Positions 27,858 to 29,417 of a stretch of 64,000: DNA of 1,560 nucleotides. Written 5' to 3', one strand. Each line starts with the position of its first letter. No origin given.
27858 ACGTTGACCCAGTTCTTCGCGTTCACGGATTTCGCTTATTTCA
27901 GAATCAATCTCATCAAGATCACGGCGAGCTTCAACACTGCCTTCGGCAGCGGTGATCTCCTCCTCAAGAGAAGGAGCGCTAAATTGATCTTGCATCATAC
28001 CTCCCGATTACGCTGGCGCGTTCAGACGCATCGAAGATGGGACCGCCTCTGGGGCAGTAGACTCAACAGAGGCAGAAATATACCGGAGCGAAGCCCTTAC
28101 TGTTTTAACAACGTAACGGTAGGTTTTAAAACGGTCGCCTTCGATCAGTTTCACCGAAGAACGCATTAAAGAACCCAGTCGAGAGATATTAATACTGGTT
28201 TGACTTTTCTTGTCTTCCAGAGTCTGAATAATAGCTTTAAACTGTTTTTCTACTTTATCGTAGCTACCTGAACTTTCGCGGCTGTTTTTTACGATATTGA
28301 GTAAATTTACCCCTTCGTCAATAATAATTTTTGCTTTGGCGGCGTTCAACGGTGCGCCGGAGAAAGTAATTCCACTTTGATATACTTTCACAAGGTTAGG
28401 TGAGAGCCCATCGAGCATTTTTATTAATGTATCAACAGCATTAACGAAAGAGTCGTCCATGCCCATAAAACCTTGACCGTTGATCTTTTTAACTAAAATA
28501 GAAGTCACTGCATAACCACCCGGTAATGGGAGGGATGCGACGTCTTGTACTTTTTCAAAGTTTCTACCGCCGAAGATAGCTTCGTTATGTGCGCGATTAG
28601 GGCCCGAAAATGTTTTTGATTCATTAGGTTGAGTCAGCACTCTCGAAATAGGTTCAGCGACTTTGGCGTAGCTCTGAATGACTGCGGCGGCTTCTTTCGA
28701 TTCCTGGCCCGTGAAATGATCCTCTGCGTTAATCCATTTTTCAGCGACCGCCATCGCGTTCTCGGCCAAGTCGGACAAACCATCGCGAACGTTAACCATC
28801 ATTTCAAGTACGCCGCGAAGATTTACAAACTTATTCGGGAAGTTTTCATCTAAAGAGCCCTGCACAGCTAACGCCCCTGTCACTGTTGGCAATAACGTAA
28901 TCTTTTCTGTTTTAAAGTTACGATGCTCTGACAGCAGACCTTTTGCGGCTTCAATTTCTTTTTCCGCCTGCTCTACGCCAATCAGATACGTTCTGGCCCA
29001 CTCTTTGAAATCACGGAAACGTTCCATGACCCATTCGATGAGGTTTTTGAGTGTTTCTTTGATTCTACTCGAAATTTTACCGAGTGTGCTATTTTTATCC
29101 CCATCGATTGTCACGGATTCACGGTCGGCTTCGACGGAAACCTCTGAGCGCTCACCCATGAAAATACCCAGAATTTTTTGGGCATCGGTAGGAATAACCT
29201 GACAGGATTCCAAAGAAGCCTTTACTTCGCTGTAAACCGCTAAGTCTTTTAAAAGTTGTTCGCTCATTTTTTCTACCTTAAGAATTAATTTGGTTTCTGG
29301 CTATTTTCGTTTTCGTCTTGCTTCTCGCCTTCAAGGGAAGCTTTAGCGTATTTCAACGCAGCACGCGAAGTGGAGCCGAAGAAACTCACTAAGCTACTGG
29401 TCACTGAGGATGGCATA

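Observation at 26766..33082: Tandem array of 3-4 paralogous genes with acidic N-terminal extensions: candidate inner-body / ejected internal head proteins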

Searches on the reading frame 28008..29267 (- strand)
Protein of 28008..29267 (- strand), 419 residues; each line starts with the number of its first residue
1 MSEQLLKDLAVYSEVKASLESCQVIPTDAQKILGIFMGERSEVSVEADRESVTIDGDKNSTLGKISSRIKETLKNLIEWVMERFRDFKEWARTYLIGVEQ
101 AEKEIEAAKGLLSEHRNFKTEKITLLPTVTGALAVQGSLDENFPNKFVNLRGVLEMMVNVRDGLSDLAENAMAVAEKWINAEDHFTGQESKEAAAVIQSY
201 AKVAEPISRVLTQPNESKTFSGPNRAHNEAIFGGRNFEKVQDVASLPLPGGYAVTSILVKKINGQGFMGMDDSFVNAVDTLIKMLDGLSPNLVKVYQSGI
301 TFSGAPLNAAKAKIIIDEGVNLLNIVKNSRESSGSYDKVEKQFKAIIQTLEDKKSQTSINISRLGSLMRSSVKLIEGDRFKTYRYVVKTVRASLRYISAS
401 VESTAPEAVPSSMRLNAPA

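Call 7: search_protein_families(library=phrogs, proteins=[window:28008-29267:-], max_evalue=0.01)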
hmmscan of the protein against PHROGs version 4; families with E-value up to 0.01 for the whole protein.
window:28008-29267:- (419 aa): 2 families
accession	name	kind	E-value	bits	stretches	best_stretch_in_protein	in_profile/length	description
phrog_788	-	tail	8.9e-05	23.4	1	73-212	146-279/297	tail protein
phrog_2497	-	head and packaging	0.00036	20.7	1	58-204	128-272/455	internal head protein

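Call 8: search_protein_families(library=pfam, proteins=[window:28008-29267:-], max_evalue=0.1)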
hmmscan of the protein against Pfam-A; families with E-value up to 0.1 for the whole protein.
window:28008-29267:- (419 aa): 2 families
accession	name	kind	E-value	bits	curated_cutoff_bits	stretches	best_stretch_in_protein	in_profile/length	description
PF12699.13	phiKZ_IP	-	1.9e-12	47.6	27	1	40-399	66-387/387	phiKZ-like phage internal head proteins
PF01506.24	HCV_NS5a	-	0.074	13.4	20.5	0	74-90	5-21/23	Hepatitis C virus non-structural 5a protein membrane anchor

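Call 77: search_dna_similar(query=window:28008-29267:-, collection=phages, mode=protein, max_rows=30, max_evalue=0.00001)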
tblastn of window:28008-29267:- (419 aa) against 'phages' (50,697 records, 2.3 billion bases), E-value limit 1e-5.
Records with a match: 19; places in all: 28; records where one place covers at least 80% of the query: 19.
Best place of each record, by identity: >=99% 6; 95-99% 2; <60% 11.
By first word of the organism name: Serratia 14; Klebsiella 4; Pectobacterium 1.
By host as written in the record: Klebsiella pneumoniae 8; Serratia marcescens 3; Klebsiella pneumoniae K6592 2; Serratia marcescens D1 2; Serratia marcescens wk2050 2; Pectobacterium aroidearum strain MO46a 1; Serratia marcescens LVF3 1.
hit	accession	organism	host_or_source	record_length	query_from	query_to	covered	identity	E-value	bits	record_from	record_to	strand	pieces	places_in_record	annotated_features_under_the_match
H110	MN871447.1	Serratia phage KpLz_1_41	Klebsiella pneumoniae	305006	1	419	100%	100.0%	0e+0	854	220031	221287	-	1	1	record has no annotation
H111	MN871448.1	Serratia phage KpSz_1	Klebsiella pneumoniae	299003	1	419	100%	100.0%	0e+0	854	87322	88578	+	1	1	record has no annotation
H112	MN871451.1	Serratia phage KpYy_2_45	Klebsiella pneumoniae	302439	1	419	100%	100.0%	0e+0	854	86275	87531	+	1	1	record has no annotation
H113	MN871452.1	Serratia phage KpZh_1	Klebsiella pneumoniae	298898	1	419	100%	100.0%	0e+0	854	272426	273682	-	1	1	record has no annotation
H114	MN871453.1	Serratia phage KpZh_LPS_45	Klebsiella pneumoniae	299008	1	419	100%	100.0%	0e+0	854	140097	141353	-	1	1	record has no annotation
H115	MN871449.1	Serratia phage KpXa_1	Klebsiella pneumoniae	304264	1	419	100%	99.0%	0e+0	848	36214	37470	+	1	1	record has no annotation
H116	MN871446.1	Klebsiella phage KpLz-2_45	Klebsiella pneumoniae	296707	1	419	100%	98.8%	0e+0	845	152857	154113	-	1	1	hypothetical protein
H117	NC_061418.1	Klebsiella phage KpLz-2_45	Klebsiella pneumoniae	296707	1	419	100%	98.8%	0e+0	845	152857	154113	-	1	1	hypothetical protein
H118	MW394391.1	Klebsiella phage vB_KpM_FBKp24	Klebsiella pneumoniae K6592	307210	1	419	100%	55.6%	3e-154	488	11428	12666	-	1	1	hypothetical protein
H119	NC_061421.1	Klebsiella phage vB_KpM_FBKp24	Klebsiella pneumoniae K6592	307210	1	419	100%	55.6%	3e-154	488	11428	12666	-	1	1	hypothetical protein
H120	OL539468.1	Serratia phage vB_SmaM_Haymo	Serratia marcescens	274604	1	419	100%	24.6%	1e-9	66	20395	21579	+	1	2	hypothetical protein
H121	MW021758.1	Serratia phage vB_SmaM_Yaphecito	Serratia marcescens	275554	1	419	100%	24.6%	1e-9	66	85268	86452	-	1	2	hypothetical protein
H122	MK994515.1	Serratia phage Moabite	Serratia marcescens D1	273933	1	419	100%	24.6%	1e-9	67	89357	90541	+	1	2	hypothetical protein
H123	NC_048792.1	Serratia phage Moabite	Serratia marcescens D1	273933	1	419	100%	24.6%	1e-9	67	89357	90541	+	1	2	hypothetical protein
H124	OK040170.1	Serratia phage BUCT660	Serratia marcescens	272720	1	419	100%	23.6%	2e-9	66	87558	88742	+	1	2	hypothetical protein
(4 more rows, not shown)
